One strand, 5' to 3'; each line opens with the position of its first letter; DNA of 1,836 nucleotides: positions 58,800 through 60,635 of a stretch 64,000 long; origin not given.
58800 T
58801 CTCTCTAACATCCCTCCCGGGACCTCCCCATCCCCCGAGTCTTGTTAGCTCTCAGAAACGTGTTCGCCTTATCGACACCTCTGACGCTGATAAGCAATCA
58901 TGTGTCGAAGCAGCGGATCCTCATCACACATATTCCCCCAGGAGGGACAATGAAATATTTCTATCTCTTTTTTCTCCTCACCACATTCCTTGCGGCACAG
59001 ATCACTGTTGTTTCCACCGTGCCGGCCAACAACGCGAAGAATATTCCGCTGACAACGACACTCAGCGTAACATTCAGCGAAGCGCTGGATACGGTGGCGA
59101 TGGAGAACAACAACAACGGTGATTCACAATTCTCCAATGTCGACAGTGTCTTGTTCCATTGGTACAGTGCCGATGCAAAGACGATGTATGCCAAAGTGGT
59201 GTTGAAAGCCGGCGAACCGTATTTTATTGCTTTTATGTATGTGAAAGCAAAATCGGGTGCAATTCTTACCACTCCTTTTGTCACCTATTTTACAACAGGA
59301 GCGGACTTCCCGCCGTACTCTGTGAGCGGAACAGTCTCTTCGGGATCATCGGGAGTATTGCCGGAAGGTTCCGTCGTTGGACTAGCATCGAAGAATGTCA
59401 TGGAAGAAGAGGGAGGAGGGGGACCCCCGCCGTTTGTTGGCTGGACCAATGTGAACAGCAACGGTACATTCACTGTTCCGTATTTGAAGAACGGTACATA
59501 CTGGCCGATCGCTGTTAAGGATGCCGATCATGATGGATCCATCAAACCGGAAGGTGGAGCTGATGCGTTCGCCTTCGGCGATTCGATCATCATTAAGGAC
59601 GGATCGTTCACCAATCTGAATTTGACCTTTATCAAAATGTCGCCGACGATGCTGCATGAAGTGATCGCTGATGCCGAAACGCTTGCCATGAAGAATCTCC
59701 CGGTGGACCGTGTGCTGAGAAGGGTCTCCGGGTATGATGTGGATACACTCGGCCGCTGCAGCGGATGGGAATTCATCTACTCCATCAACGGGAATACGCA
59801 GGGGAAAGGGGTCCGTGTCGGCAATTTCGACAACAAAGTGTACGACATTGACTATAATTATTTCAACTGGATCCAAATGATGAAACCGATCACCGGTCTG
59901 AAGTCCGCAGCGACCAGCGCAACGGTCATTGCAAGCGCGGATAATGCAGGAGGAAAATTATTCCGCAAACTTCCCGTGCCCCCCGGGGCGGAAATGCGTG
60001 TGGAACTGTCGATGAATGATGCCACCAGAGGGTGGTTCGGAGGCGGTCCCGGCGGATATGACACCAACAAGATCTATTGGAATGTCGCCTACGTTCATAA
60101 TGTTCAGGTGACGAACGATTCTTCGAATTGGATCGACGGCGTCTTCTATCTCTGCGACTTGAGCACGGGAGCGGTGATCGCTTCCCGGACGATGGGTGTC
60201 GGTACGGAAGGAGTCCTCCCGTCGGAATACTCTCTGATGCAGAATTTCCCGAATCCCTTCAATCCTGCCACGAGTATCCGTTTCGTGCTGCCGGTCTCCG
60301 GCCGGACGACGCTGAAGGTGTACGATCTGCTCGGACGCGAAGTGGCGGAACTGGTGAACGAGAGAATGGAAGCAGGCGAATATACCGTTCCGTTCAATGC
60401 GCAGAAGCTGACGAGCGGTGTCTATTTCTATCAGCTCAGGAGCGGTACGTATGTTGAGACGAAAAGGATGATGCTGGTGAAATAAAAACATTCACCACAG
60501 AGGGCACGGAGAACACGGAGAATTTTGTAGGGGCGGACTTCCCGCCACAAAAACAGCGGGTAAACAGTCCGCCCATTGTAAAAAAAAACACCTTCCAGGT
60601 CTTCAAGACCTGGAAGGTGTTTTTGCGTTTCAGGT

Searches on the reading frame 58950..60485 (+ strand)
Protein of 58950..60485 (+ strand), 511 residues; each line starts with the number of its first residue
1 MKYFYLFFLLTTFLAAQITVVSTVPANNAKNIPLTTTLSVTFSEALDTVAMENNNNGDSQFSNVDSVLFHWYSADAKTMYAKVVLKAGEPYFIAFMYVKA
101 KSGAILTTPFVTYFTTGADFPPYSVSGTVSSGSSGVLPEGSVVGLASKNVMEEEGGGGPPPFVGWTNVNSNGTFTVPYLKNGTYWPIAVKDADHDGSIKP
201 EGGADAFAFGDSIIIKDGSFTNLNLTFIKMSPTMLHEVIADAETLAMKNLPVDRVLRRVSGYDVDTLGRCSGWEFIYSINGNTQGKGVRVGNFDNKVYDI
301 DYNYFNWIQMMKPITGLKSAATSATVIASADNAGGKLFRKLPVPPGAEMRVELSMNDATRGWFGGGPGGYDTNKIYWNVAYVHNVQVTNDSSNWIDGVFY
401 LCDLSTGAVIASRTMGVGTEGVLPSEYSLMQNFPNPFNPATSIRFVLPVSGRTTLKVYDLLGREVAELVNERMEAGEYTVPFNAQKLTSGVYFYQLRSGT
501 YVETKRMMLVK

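Call 15: search_protein_families(library=pfam, proteins=[window:58950-60485:+], max_evalue=0.01)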
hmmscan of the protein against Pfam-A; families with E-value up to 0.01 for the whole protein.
window:58950-60485:+ (511 aa): 3 families
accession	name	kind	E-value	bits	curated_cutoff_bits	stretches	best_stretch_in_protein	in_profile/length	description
PF18962.6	Por_Secre_tail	-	5.7e-09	36.6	27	1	433-507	2-73/75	Secretion system C-terminal sorting domain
PF13205.12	Big_5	-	5.6e-07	30.7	23.6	1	17-116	4-105/105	Bacterial Ig-like domain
PF13585.12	CHU_C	-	0.0076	16.8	27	0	452-498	28-72/86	CHU_C Type IX secretion signal domain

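Call 16: find_homologous_proteins(query=window:58950-60239:+, max_evalue=1e-10)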
Query window:58950-60239:+ (430 aa): 75 proteins with E <= 1e-10 among 8000 candidates.
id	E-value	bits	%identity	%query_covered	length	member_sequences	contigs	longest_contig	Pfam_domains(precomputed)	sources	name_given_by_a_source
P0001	3.9e-289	977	100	100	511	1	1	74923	PF13205.13,PF18962.8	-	-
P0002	1.1e-249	847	85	100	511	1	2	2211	PF13205.13,PF18962.8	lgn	-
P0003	1.7e-216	737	73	100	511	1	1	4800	PF13205.13,PF18962.8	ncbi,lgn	ncbi:MAG: T9SS type A sorting domain-containing protein [Bacteroidota bacterium]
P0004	2.3e-215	734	74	100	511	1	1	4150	PF13205.13,PF18962.8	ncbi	-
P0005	1.3e-212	725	72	100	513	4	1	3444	PF13205.13,PF18962.8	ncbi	-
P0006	1.6e-212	724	54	96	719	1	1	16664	PF13205.13,PF18962.8,PF14686.13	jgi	jgi:hypothetical protein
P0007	6.6e-211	719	72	100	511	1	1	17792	PF13205.13,PF18962.8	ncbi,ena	-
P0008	7.2e-211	719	54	96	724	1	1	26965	PF13205.13,PF18962.8,PF14686.13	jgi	jgi:methionine-rich copper-binding protein CopC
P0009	4.5e-210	716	52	95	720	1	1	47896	PF13205.13,PF18962.8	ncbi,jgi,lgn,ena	ncbi:MAG: Ig-like domain-containing protein [Bacteroidota bacterium]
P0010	1.0e-209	715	71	100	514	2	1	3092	PF13205.13,PF18962.8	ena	-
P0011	1.9e-209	714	53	95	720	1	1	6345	PF13205.13,PF18962.8,PF13620.13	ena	-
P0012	1.3e-208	711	72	96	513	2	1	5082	PF13205.13,PF18962.8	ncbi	-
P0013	1.8e-207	708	50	96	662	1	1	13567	PF13205.13,PF14686.13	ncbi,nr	ncbi:MAG: Ig-like domain-containing protein, partial [Bacteroidetes bacterium]|nr:Ig-like domain-con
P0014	1.9e-207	708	50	96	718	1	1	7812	PF13205.13,PF18962.8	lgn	-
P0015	3.2e-207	707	50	96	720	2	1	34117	PF13205.13,PF18962.8,PF14686.13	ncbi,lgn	-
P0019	1.2e-204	698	49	98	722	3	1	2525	PF13205.13,PF18962.8,PF14686.13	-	-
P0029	8.2e-160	551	44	97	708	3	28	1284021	PF13205.13,PF18962.8,PF14686.13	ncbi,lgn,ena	-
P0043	5.4e-139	482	51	98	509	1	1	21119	PF13205.13,PF18962.8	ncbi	-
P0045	3.7e-135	469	41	97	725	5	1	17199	PF13205.13,PF18962.8,PF13860.13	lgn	-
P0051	3.3e-125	437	49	100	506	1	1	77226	PF13205.13,PF18962.8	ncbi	-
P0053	3.2e-117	410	47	97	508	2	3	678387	PF13205.13,PF18962.8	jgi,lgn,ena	-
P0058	2.1e-105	371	44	100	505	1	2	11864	PF13205.13,PF18962.8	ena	-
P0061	9.8e-100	353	46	100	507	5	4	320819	PF13205.13,PF18962.8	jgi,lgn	jgi:hypothetical protein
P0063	3.0e-90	321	40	100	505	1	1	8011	PF13205.13,PF18962.8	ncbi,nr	ncbi:MAG: T9SS type A sorting domain-containing protein [Bacteroidota bacterium]|nr:T9SS type A sort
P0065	2.1e-88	315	42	100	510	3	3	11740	PF13205.13,PF18962.8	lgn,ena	-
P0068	4.4e-68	248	38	99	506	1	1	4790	PF13205.13,PF18962.8,PF13860.13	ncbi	-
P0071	4.7e-56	209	36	95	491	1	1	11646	PF13205.13,PF18962.8,PF13860.13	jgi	jgi:hypothetical protein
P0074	2.6e-48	183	32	96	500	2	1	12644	PF13205.13,PF18962.8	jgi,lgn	-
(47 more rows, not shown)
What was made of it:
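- The paralogs are about 49% identical (call 16).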

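Call 17: find_encoding_contigs(protein=P0074, flank=3000, max_places=3)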
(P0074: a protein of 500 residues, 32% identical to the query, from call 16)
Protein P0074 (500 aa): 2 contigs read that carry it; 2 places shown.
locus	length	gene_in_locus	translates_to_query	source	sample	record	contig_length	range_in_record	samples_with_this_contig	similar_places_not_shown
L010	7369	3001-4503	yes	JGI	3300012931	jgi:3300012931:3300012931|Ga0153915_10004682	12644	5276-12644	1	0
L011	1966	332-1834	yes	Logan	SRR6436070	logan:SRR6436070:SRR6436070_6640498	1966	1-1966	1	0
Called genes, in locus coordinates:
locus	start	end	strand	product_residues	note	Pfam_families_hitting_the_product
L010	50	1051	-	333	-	PF01544:CorA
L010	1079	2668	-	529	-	PF00171:Aldedh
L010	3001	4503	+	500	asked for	PF13205:Big_5 (faint), PF18962:Por_Secre_tail (weak)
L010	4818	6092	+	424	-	PF07690:MFS_1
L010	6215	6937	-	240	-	-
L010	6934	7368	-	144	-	?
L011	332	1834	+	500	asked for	PF13205:Big_5 (faint), PF18962:Por_Secre_tail (weak)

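Call 18: find_encoding_contigs(protein=P0071, flank=3000, max_places=3)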
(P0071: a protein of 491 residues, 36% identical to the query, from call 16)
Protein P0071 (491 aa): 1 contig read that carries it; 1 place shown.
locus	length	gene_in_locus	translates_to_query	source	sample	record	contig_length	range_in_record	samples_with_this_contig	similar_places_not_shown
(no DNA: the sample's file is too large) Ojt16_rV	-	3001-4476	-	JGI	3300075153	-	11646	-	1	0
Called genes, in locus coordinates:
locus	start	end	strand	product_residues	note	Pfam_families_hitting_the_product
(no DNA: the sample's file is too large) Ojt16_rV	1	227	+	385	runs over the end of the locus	PF01855:POR_N, PF02780:Transketolase_C (weak), PF17147:PFOR_II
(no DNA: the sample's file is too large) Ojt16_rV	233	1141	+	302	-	PF02775:TPP_enzyme_C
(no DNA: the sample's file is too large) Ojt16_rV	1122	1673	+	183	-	PF01558:POR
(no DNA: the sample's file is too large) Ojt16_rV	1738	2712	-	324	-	PF00532:Peripla_BP_1, PF13407:Peripla_BP_4, PF13377:Peripla_BP_3 (weak)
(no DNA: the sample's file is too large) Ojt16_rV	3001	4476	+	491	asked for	PF13205:Big_5 (weak), PF13860:FlgD_ig (faint), PF18962:Por_Secre_tail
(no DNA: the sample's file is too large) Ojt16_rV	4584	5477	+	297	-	PF00303:Thymidylat_synt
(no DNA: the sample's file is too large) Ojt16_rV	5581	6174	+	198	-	?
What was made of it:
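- Tried and rejected: One look-up (P0071) returned no DNA (call 18).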

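Call 19: find_encoding_contigs(protein=P0063, flank=3000, max_places=3)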
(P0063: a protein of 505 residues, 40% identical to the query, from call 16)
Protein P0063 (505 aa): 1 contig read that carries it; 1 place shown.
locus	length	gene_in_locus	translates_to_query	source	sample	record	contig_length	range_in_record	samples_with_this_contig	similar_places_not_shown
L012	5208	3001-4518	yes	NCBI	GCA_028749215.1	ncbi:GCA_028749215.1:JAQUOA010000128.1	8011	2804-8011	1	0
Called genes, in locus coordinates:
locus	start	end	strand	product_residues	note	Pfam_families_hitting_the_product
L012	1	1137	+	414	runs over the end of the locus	PF07494:Reg_prop (faint), PF20067:SSL_N (faint), PF02012:BNR (faint), PF15902:Sortilin-Vps10 (weak), PF18962:Por_Secre_tail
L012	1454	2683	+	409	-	PF18962:Por_Secre_tail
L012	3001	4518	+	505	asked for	PF13205:Big_5 (weak), PF18962:Por_Secre_tail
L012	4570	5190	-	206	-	PF00005:ABC_tran, PF13304:AAA_21 (faint)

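Call 20: find_encoding_contigs(protein=P0061, flank=3000, max_places=3)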
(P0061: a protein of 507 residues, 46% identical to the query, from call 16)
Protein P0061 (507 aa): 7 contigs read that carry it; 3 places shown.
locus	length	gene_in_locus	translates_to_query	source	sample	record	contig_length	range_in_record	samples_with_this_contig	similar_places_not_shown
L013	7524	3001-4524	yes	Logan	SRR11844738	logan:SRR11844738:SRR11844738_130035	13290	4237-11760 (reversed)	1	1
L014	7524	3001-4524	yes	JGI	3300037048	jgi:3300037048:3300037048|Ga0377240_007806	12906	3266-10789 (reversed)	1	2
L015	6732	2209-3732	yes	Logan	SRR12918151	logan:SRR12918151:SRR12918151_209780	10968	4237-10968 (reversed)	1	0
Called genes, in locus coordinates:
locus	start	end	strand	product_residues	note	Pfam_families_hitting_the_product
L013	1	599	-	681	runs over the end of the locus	PF26550:Tricorn_2nd (weak), PF26549:Tricorn_N, PF07676:PD40, PF26550:Tricorn_2nd, PF26549:Tricorn_N, PF07676:PD40 (weak), PF05448:AXE1 (weak), PF00326:Peptidase_S9, +3 more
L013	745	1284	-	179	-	PF22769:DCD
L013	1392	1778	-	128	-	-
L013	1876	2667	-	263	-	-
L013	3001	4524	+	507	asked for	PF13205:Big_5, PF18962:Por_Secre_tail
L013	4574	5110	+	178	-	PF13646:HEAT_2, PF03130:HEAT_PBS (faint), PF02985:HEAT (faint)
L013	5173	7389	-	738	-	PF13620:CarboxypepD_reg (weak), PF13715:CarbopepD_reg_2, PF07715:Plug (faint), PF00593:TonB_dep_Rec_b-barrel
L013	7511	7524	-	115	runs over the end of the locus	-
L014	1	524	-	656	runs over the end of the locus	PF26550:Tricorn_2nd (weak), PF26549:Tricorn_N, PF07676:PD40, PF26550:Tricorn_2nd, PF26549:Tricorn_N, PF07676:PD40 (weak), PF05448:AXE1 (weak), PF00326:Peptidase_S9, +3 more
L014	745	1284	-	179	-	PF22769:DCD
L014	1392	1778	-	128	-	-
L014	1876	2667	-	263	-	-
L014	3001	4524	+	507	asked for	PF13205:Big_5, PF18962:Por_Secre_tail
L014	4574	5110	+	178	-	PF13646:HEAT_2, PF03130:HEAT_PBS (faint), PF02985:HEAT (faint)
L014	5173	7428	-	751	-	PF13620:CarboxypepD_reg (weak), PF13715:CarbopepD_reg_2, PF07715:Plug (faint), PF00593:TonB_dep_Rec_b-barrel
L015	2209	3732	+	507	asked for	PF13205:Big_5, PF18962:Por_Secre_tail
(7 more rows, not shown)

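Call 23: find_encoding_contigs(protein=P0068, flank=3000, max_places=2)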
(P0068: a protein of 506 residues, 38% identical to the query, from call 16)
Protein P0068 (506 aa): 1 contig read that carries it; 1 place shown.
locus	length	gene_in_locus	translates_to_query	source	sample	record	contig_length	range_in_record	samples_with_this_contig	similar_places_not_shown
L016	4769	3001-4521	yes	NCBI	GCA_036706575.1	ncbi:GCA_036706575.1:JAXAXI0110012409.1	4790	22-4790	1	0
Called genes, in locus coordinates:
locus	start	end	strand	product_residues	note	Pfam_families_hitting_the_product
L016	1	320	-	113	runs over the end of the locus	?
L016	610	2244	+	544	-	PF01676:Metalloenzyme (weak)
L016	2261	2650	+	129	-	PF03692:CxxCxxCC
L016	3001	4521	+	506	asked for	PF13205:Big_5, PF18962:Por_Secre_tail, PF13860:FlgD_ig (weak)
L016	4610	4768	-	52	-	?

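Call 24: find_encoding_contigs(protein=P0065, flank=3000, max_places=2)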
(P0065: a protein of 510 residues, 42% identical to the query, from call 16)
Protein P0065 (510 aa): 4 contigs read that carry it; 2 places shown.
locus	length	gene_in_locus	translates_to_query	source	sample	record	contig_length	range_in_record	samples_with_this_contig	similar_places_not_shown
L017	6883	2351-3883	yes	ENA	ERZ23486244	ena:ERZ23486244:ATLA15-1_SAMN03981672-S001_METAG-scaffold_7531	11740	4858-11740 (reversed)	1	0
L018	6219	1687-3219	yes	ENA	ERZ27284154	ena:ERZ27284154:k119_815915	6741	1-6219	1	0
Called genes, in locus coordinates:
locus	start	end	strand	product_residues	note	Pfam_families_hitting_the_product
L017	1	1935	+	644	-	?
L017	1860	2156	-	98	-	-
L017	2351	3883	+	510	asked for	PF13205:Big_5 (weak), PF18962:Por_Secre_tail (weak)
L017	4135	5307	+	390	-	PF05977:MFS_3 (weak), PF07690:MFS_1, PF12832:MFS_1_like (weak), PF00083:Sugar_tr, PF07690:MFS_1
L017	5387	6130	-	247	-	-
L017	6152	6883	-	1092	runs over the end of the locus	PF02012:BNR (faint), PF15902:Sortilin-Vps10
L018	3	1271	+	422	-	?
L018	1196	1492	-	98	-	-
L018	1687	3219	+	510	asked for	PF13205:Big_5 (weak), PF18962:Por_Secre_tail (weak)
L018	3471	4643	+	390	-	PF05977:MFS_3 (weak), PF07690:MFS_1, PF12832:MFS_1_like (weak), PF00083:Sugar_tr, PF07690:MFS_1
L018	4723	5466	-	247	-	-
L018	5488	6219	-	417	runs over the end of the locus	?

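Call 25: find_encoding_contigs(protein=P0045, flank=3000, max_places=2)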
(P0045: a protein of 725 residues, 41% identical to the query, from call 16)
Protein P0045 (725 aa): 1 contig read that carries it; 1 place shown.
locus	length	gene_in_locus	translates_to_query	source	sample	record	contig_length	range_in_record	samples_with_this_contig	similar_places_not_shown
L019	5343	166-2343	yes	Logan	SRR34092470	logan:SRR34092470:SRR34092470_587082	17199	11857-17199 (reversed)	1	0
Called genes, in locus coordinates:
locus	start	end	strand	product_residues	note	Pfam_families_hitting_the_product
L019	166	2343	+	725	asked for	PF13205:Big_5, PF13860:FlgD_ig, PF18962:Por_Secre_tail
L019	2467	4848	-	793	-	PF00912:Transgly, PF00905:Transpeptidase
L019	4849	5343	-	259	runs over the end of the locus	PF00149:Metallophos, PF12850:Metallophos_2 (faint)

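Call 26: find_encoding_contigs(protein=P0029, flank=3000, max_places=2)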
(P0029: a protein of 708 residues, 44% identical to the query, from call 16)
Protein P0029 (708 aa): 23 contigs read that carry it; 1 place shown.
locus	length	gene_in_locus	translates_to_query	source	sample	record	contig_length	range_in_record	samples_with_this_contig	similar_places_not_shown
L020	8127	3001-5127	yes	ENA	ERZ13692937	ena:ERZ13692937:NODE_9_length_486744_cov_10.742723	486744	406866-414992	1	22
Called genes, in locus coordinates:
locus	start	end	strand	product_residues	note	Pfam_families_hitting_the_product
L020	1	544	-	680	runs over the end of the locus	PF00930:DPPIV_N (faint), PF25174:Beta-prop_THOC3 (faint), PF26550:Tricorn_2nd (weak), PF26549:Tricorn_N, PF07676:PD40, PF26550:Tricorn_2nd, PF26549:Tricorn_N, PF00326:Peptidase_S9, +2 more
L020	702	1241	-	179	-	PF22769:DCD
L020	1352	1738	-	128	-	-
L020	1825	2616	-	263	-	-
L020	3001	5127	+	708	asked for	PF13205:Big_5, PF14686:fn3_3 (faint), PF13205:Big_5 (weak), PF18962:Por_Secre_tail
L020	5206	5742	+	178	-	PF02985:HEAT (faint), PF13646:HEAT_2, PF03130:HEAT_PBS (faint), PF13513:HEAT_EZ (faint)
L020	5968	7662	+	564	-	PF07221:GlcNAc_2-epim, PF18962:Por_Secre_tail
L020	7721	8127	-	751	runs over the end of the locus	PF13620:CarboxypepD_reg (faint), PF13715:CarbopepD_reg_2, PF07715:Plug (weak)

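Call 27: find_encoding_contigs(protein=P0053, flank=3000, max_places=2)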
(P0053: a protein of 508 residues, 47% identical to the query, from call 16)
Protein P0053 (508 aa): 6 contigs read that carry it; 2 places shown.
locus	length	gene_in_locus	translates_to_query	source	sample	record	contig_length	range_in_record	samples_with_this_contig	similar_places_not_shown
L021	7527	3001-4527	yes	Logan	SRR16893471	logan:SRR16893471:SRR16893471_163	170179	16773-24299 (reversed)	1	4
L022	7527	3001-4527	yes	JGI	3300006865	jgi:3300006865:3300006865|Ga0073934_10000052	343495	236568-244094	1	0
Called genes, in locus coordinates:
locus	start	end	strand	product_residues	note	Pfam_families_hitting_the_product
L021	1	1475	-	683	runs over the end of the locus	PF00930:DPPIV_N (faint), PF26550:Tricorn_2nd (weak), PF26549:Tricorn_N, PF07676:PD40, PF26550:Tricorn_2nd, PF26549:Tricorn_N, PF07676:PD40 (weak), PF00326:Peptidase_S9, +3 more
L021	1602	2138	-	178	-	PF22769:DCD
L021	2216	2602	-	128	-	-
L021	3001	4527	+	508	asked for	PF13205:Big_5, PF18962:Por_Secre_tail (weak)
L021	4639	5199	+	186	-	PF13513:HEAT_EZ (faint), PF02985:HEAT (faint), PF13646:HEAT_2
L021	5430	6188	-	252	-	PF01545:Cation_efflux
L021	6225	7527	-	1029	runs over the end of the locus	PF00873:ACR_tran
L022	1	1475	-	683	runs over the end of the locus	PF00930:DPPIV_N (faint), PF26550:Tricorn_2nd (weak), PF26549:Tricorn_N, PF07676:PD40, PF26550:Tricorn_2nd, PF26549:Tricorn_N, PF07676:PD40 (weak), PF00326:Peptidase_S9, +3 more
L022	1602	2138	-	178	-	PF22769:DCD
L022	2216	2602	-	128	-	-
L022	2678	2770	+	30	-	-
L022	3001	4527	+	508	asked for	PF13205:Big_5, PF18962:Por_Secre_tail (weak)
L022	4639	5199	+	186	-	PF13513:HEAT_EZ (faint), PF02985:HEAT (faint), PF13646:HEAT_2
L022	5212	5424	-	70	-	-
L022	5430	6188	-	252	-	PF01545:Cation_efflux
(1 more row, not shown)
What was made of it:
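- In L013, L020 and L021 that HEAT gene lies directly behind the T9SS gene (calls 20, 26, 27).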

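Call 62: search_solved_structures(query=window:58950-60485:+, max_evalue=1)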
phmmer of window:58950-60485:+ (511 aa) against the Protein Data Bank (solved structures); distinct sequences matched with E-value up to 1: 1.
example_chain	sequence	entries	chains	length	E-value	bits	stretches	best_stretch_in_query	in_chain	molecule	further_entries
4wn5_A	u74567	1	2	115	0.52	12.3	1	244-289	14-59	Hypoxia-inducible factor 3-alpha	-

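Call 64: search_protein_families(library=ncbifam, proteins=[window:58950-60485:+], max_evalue=0.01)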
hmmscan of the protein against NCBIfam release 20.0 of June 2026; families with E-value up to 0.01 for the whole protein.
window:58950-60485:+ (511 aa): 4 families
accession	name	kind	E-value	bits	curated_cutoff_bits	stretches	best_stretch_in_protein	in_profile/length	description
TIGR04183.1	Por_Secre_tail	domain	6.3e-10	38.9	23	1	433-508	2-70/72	T9SS type A sorting domain-containing protein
NF038113.1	T9SSA_dep_M36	equivalog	1.9e-08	33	885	1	429-508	792-867/869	T9SS-dependent M36 family metallopeptidase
NF052323.1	T9SSA_dep_M6i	equivalog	3e-06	25.5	600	1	431-500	959-1027/1043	T9SS-dependent M6-like inactivated metalloprotease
NF050177.1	TapA_OM_Porphy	equivalog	0.00075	18.3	500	1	419-504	461-538/544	TapA/TapC family T9SS-dependent outer membrane protein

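Call 73: find_encoding_contigs(protein=P0051, flank=2500, max_places=1)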
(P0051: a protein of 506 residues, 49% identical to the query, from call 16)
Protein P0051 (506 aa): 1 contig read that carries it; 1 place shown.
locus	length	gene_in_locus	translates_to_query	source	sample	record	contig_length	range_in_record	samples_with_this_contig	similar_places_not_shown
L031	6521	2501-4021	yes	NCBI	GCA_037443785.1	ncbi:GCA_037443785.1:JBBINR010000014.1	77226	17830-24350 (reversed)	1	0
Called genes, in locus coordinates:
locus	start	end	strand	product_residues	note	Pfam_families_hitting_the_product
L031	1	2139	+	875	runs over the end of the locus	PF01055:Glyco_hydro_31_2nd, PF21365:Glyco_hydro_31_3rd, PF17137:DUF5110, PF18962:Por_Secre_tail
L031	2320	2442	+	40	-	-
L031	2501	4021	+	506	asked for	PF13205:Big_5, PF18962:Por_Secre_tail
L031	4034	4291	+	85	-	PF18962:Por_Secre_tail (weak)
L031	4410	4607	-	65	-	-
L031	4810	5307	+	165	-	PF09835:DUF2062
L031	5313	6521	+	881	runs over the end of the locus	PF15902:Sortilin-Vps10, PF18962:Por_Secre_tail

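Call 74: find_encoding_contigs(protein=P0058, flank=2500, max_places=1)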
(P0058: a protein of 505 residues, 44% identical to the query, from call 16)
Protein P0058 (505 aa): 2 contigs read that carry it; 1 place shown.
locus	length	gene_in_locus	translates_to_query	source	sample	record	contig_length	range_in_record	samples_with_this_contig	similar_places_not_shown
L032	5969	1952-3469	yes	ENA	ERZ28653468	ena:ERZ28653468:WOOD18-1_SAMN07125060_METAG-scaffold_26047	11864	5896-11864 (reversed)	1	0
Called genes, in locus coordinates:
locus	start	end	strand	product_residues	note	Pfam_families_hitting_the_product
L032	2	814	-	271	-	?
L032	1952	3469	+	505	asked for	PF13205:Big_5, PF18962:Por_Secre_tail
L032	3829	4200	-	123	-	PF00072:Response_reg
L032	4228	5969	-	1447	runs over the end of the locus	PF00072:Response_reg, PF00989:PAS, PF13426:PAS_9, PF00989:PAS, PF08448:PAS_4, PF13426:PAS_9, PF00989:PAS, PF08448:PAS_4, +14 more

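Call 75: find_encoding_contigs(protein=P0043, flank=2500, max_places=1)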
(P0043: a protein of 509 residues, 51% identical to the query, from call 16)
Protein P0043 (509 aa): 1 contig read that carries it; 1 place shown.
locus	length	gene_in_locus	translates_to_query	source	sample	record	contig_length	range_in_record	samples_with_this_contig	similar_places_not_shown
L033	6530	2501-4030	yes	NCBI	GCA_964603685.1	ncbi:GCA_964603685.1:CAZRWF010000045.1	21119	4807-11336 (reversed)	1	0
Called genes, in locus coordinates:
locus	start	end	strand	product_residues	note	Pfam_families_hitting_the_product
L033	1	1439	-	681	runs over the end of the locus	PF00930:DPPIV_N (faint), PF26550:Tricorn_2nd (weak), PF25174:Beta-prop_THOC3 (faint), PF26549:Tricorn_N, PF07676:PD40, PF26550:Tricorn_2nd, PF26549:Tricorn_N, PF00326:Peptidase_S9, +1 more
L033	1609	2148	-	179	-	PF22769:DCD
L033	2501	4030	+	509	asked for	PF13205:Big_5 (weak), PF18962:Por_Secre_tail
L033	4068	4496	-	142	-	-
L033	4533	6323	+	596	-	PF06662:C5-epim_C (faint), PF07221:GlcNAc_2-epim, PF07944:Beta-AFase-like_GH127_cat (faint), PF18962:Por_Secre_tail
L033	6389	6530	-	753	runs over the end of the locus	PF13620:CarboxypepD_reg (weak), PF13715:CarbopepD_reg_2, PF07715:Plug (weak), PF00593:TonB_dep_Rec_b-barrel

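Call 77: predict_structure(alignment_id=A6)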
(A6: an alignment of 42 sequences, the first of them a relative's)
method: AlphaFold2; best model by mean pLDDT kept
length: 511 residues; sequences in the alignment: 42
mean_pLDDT: 85.0   pTM: 0.57
mean pLDDT of the five models: 85.0, 84.2, 83.9, 83.6, 82.9
residues with pLDDT >= 90: 262; 70-90: 182; 50-70: 48; < 50: 19
segments of 3 or more residues with pLDDT < 50: 417-429
pLDDT, mean of each block of 10 residues (from residue 1): 55 70 96 96 91 73 90 94 95 92 88 97 96 87 90 61 93 95 94 82 81 93 89 89 93 95 90 94 93 84 90 90 95 91 83 90 73 91 78 85 94 63 41 55 78 89 90 85 83 84 78 65
secondary structure, 60 per line:
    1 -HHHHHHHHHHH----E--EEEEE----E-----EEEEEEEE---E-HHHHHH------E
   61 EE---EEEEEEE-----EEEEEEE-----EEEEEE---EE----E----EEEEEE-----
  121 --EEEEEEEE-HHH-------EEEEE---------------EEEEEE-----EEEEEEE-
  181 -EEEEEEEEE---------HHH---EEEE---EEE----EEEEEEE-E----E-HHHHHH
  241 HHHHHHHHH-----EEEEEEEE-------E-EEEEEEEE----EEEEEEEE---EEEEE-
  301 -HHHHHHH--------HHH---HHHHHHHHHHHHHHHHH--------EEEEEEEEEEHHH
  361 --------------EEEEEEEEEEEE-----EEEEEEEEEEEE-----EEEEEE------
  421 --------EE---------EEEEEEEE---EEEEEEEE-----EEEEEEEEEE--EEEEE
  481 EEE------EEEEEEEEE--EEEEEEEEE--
elements in order: H2-12 E20-24 E35-42 H48-53 E60-62 E66-72 E78-84 E90-95 E110-115 E123-130 E142-146 E162-167 E173-179 E182-190 E206-209 E213-215 E220-226 H235-249 E255-262 E272-279 E284-291 E295-299 H302-308 H323-339 E348-357 E375-386 E392-403 E409-414 E440-447 E451-458 E464-473 E476-483 E490-498 E501-509
